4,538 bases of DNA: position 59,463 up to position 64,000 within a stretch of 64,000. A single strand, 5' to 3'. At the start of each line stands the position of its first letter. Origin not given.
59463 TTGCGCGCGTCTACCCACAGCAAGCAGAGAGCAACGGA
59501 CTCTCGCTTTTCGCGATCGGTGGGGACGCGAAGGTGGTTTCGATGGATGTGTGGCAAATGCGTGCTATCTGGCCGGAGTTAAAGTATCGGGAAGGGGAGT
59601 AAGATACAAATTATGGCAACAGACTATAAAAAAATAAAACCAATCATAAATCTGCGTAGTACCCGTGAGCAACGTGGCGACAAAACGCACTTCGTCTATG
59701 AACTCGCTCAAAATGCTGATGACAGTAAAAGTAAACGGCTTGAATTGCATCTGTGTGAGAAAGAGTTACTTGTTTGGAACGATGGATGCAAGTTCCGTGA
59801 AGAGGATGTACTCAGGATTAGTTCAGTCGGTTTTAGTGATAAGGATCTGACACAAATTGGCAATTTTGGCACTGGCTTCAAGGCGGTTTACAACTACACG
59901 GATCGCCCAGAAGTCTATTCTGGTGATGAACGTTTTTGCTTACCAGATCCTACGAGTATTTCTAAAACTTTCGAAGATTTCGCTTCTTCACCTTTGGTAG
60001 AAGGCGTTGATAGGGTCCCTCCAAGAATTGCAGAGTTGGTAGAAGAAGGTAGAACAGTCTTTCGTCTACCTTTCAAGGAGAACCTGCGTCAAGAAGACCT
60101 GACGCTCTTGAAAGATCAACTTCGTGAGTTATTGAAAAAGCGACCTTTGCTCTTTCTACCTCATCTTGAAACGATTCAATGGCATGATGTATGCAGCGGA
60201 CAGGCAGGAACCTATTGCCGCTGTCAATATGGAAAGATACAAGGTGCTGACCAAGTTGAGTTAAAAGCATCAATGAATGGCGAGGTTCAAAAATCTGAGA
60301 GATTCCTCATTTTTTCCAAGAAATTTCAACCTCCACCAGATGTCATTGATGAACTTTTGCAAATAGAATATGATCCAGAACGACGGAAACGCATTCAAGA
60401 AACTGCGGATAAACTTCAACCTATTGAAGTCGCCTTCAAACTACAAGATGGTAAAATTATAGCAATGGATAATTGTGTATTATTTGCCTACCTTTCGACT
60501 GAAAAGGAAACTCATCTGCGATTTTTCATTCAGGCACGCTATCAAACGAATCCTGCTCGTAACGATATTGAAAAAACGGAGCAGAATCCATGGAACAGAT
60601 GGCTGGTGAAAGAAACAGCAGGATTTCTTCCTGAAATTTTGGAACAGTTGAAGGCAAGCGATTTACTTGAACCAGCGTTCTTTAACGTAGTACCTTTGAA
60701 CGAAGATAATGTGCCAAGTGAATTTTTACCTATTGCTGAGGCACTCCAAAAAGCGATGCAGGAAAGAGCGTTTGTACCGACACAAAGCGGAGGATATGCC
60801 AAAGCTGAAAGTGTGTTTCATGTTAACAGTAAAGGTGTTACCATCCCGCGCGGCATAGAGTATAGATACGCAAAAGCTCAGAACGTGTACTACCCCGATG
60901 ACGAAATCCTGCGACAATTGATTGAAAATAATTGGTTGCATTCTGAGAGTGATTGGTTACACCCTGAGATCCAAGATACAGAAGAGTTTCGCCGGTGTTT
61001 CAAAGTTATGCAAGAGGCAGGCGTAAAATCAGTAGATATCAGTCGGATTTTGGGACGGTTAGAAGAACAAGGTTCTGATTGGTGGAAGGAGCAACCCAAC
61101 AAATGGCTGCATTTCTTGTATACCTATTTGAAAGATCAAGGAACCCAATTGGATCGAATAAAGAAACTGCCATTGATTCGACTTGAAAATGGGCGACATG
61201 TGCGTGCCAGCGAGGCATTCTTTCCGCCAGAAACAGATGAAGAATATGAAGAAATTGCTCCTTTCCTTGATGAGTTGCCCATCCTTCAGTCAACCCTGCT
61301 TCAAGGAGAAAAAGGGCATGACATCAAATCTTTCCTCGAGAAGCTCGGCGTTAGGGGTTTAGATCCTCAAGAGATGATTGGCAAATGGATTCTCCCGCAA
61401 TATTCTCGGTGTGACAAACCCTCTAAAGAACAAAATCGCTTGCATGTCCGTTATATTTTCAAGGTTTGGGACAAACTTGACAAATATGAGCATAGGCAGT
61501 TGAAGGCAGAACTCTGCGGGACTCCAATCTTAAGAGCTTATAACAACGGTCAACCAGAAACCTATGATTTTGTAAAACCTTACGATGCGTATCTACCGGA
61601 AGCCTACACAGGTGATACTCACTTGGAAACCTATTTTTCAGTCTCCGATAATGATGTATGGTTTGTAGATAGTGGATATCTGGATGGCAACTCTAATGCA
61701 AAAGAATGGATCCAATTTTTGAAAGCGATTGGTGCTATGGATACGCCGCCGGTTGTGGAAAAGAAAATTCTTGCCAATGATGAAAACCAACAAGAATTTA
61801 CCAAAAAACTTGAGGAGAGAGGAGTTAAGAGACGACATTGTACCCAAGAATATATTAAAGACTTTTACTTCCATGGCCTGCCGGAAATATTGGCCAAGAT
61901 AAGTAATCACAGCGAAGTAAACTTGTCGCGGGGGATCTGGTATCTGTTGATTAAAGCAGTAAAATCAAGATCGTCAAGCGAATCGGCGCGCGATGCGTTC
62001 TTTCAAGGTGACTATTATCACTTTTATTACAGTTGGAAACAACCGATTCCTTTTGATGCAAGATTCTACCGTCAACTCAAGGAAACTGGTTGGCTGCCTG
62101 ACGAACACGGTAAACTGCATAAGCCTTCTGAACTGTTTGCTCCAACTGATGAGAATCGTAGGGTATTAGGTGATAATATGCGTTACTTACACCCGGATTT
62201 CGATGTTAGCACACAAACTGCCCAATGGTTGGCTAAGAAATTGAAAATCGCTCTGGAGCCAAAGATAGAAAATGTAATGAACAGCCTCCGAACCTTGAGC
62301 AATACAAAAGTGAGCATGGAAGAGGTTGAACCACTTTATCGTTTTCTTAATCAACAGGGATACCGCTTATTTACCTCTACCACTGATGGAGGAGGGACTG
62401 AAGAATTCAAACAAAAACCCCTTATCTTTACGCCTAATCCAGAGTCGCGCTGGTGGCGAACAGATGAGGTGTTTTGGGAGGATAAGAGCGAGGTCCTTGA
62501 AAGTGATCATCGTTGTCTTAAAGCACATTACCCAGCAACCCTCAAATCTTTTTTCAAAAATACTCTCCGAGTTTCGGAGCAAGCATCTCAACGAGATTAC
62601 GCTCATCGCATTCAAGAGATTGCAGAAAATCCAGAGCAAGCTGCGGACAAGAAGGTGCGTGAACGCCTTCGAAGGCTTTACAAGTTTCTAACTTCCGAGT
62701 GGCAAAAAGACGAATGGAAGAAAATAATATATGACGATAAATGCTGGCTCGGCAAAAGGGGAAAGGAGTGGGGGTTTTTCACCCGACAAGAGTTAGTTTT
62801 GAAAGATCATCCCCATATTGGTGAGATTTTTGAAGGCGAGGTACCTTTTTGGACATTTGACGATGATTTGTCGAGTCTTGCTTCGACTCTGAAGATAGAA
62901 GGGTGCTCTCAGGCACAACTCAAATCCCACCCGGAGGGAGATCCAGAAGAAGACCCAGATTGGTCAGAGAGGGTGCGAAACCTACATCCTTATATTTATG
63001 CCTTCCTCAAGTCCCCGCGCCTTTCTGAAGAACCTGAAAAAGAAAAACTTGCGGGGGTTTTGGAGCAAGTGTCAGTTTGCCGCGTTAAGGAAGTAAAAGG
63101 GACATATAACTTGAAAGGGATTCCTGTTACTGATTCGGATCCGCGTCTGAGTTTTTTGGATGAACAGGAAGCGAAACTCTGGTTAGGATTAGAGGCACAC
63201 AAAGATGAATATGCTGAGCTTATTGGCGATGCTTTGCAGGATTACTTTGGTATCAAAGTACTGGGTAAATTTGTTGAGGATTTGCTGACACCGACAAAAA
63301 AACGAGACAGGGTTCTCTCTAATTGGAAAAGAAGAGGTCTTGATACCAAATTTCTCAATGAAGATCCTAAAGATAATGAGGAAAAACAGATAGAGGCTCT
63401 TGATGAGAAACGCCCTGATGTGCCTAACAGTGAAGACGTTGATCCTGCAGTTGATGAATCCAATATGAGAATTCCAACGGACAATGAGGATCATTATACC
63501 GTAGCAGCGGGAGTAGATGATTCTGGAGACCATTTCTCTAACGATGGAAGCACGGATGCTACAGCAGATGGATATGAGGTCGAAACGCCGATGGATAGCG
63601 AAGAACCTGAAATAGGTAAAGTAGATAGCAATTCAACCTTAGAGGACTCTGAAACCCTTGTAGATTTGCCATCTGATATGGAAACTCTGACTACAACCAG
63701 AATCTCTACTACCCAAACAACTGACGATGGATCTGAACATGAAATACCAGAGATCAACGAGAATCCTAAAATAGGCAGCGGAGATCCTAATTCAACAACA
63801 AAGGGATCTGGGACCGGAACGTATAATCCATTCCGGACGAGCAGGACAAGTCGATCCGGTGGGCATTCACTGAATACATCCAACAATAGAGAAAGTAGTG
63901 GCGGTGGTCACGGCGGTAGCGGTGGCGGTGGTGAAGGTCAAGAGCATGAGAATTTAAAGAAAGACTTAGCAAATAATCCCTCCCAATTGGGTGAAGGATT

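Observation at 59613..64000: Giant sacsin-like GHKL ATPase gene missing from the ORF track and running off the window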

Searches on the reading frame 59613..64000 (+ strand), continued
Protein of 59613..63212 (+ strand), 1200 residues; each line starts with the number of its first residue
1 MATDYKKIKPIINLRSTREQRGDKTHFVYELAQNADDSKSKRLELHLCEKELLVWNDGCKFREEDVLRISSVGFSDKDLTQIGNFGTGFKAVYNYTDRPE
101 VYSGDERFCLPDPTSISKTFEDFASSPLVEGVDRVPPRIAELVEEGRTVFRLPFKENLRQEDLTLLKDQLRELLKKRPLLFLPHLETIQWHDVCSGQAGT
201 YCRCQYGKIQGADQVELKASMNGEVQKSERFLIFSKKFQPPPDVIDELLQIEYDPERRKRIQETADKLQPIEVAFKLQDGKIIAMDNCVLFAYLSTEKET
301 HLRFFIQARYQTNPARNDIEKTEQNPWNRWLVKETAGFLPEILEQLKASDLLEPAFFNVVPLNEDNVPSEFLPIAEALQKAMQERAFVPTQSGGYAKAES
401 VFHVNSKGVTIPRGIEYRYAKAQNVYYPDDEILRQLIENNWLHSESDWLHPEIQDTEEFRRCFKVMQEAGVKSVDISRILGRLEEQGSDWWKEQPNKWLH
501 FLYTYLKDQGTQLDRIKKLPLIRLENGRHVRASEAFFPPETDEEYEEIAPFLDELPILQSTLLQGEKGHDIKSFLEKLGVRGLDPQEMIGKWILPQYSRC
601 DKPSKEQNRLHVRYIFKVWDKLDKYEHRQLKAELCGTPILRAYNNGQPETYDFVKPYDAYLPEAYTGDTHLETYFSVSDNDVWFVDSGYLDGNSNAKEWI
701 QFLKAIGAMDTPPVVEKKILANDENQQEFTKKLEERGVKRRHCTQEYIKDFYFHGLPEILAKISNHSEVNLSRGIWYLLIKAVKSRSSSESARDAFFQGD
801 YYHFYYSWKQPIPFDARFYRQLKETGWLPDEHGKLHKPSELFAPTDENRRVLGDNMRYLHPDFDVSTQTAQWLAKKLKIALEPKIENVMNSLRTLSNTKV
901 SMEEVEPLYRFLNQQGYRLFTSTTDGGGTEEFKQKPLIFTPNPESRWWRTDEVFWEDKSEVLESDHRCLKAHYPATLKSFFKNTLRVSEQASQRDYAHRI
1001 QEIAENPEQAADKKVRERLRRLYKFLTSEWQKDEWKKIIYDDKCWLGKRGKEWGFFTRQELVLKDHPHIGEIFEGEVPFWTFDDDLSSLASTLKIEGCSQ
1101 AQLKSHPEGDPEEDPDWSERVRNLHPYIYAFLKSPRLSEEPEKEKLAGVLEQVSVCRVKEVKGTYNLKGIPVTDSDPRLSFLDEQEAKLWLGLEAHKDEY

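Call 69: fold_search(model_id=the predicted structure, library=viral)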
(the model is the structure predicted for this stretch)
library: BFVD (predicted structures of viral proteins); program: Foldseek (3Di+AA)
matches with E <= 10: 227; with E <= 0.001: 7
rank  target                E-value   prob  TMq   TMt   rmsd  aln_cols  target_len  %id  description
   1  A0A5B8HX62            1.2e-04  1.00  0.14  0.27  14.5       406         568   10  Uncharacterized protein [Mimiviridae sp. ChoanoV1]
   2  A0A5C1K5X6            1.2e-04  0.93  0.14  0.19  34.0      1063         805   11  Uncharacterized protein [Pseudomonas phage Zuri]
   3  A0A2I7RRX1            1.5e-04  0.98  0.16  0.20  26.6       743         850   10  Histidine kinase-like ATPase [Vibrio phage 1.224.A._10N.261.48.B1]
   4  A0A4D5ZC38            4.4e-04  1.00  0.14  0.19  13.1       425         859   11  DNA topoisomerase (ATP-hydrolyzing) [Burkholderia phage BcepSaruman]
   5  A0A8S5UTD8            5.9e-04  0.89  0.15  0.21  29.7       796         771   10  DNA topoisomerase (ATP-hydrolyzing) [Myoviridae sp. ctYA416]
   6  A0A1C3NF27            7.5e-04  0.98  0.15  0.24  17.3       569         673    9  (no name in the UniProt tables at hand)
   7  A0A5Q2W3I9            9.6e-04  0.66  0.14  0.18  41.3      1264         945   11  (no name in the UniProt tables at hand)
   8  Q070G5                1.3e-03  0.99  0.10  0.25  12.6       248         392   12  GyrB-like ATPase domain protein [Nile crocodilepox virus (isolate Crocodylus niloticus/Zimbabwe/Ume/2001)]
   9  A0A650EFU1            1.4e-03  1.00  0.12  0.26  12.2       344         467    8  (no name in the UniProt tables at hand)
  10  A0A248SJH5            1.7e-03  0.84  0.12  0.20  18.6       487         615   11  (no name in the UniProt tables at hand)
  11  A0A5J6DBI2            1.8e-03  0.99  0.16  0.40  15.8       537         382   12  Uncharacterized protein [Erwinia phage pEp_SNUABM_01]
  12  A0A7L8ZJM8            3.8e-03  0.85  0.13  0.26  19.1       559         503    8  DNA topoisomerase (ATP-hydrolyzing) [Campylobacter phage F379]
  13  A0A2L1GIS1            5.1e-03  0.89  0.13  0.32  15.1       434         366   10  (no name in the UniProt tables at hand)
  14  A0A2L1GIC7            1.1e-02  0.97  0.11  0.26  13.9       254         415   11  (no name in the UniProt tables at hand)
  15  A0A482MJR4            1.2e-02  0.06  0.05  0.07  47.2      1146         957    9  Uncharacterized protein [Nodularia phage vB_NspS-kac68v161]
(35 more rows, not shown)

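Call 71: search_protein_families(library=pfam, proteins=[P0135, P0151, P0170, P0200, P0210, P0242], max_evalue=0.001)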
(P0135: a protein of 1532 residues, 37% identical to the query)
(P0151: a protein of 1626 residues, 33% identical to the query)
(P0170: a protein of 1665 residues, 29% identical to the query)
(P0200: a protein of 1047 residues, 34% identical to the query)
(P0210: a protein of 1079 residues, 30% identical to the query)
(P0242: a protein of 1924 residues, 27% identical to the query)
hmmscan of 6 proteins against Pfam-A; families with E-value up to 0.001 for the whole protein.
P0135 (1532 aa): 2 families
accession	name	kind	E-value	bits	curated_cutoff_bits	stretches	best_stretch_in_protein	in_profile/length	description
PF13020.12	NOV_C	-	2.9e-12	46.9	22.1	1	1381-1447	27-87/91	Protein NO VEIN, C-terminal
PF25794.1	SACS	-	4.8e-12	46.7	32.8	1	30-121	15-122/247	Sacsin domain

P0151 (1626 aa): 1 family
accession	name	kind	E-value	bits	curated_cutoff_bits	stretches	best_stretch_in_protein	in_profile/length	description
PF25794.1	SACS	-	9.2e-19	68.6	32.8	1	30-117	15-123/247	Sacsin domain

P0170 (1665 aa): 2 families
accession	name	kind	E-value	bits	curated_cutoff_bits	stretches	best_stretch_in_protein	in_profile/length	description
PF25794.1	SACS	-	5.8e-19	69.3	32.8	1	66-121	72-126/247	Sacsin domain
PF13589.12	HATPase_c_3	-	0.00038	20.9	25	1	37-102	7-79/137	Histidine kinase-, DNA gyrase B-, and HSP90-like ATPase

P0200 (1047 aa): 1 family
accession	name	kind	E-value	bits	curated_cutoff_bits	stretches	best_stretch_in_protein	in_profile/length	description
PF25794.1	SACS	-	1e-18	68.5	32.8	2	69-121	73-125/247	Sacsin domain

P0210 (1079 aa): 2 families
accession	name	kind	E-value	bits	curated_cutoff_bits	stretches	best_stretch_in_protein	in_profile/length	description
PF25794.1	SACS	-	1.4e-15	58.3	32.8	1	76-130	74-126/247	Sacsin domain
PF13020.12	NOV_C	-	4.7e-09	36.6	22.1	1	975-1048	19-89/91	Protein NO VEIN, C-terminal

P0242 (1924 aa): 4 families
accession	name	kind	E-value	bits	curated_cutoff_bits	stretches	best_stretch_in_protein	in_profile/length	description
PF08308.17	PEGA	-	1.3e-29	102.3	20.8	3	1727-1767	3-44/71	PEGA domain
PF13020.12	NOV_C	-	8.8e-16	58.2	22.1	1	1810-1890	7-88/91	Protein NO VEIN, C-terminal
PF02518.31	HATPase_c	-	9.5e-05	23.2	26.4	1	46-126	8-87/111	Histidine kinase-, DNA gyrase B-, and HSP90-like ATPase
PF25794.1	SACS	-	0.00018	21.8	32.8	1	45-131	18-121/247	Sacsin domain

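Call 78: search_protein_families(library=pfam, proteins=[L002:9684-9968:+, L001:15787-16677:+, L004:16880-18151:+, L004:20027-20485:+], max_evalue=1)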
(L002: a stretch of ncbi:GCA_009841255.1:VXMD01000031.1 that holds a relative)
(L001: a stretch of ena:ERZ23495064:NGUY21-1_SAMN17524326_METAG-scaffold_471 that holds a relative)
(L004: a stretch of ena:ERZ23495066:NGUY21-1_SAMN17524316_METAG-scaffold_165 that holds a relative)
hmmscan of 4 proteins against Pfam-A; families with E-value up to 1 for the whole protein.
L002:9684-9968:+ (94 aa): 1 family
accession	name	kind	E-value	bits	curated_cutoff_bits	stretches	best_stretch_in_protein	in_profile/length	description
PF16674.11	UCH_N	-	0.24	11.7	25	1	3-30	74-101/105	N-terminal of ubiquitin carboxyl-terminal hydrolase 37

L001:15787-16677:+ (296 aa): 2 families
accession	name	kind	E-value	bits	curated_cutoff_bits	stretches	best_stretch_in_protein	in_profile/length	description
PF06167.18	Peptidase_M90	-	0.00021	21.4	26.2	1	124-224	119-232/243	Glucose-regulated metallo-peptidase M90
PF07737.17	ATLF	-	0.00075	19.7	27.4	1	146-216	105-173/193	Anthrax toxin lethal factor, N- and C-terminal domain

L004:16880-18151:+ (423 aa): 4 families
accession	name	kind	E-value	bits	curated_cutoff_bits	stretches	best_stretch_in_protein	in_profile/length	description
PF01847.22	VHL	-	5e-07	30.1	21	1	342-393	9-60/82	VHL beta domain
PF07737.17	ATLF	-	0.0003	21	27.4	1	162-232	105-173/193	Anthrax toxin lethal factor, N- and C-terminal domain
PF06167.18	Peptidase_M90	-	0.0011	19.1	26.2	1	152-239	131-231/243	Glucose-regulated metallo-peptidase M90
PF00609.24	DAGK_acc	-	0.24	12.2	27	1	190-245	9-64/158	Diacylglycerol kinase accessory domain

L004:20027-20485:+ (152 aa): 1 family
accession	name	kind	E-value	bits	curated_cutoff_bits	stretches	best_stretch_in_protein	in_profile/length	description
PF02485.27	Branch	-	0.044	13.8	23.4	1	50-119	7-71/250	Core-2/I-Branching enzyme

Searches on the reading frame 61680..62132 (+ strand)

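Call 78: search_protein_families(library=pfam, proteins=[window:61680-62132:+], max_evalue=1)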
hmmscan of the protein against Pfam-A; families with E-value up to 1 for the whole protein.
window:61680-62132:+ (151 aa): 1 family
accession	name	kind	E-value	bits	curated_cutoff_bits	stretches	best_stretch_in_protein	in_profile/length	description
PF15805.10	SCNM1_acidic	-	0.0092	16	27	1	128-145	9-26/47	Acidic C-terminal region of sodium channel modifier 1 SCNM1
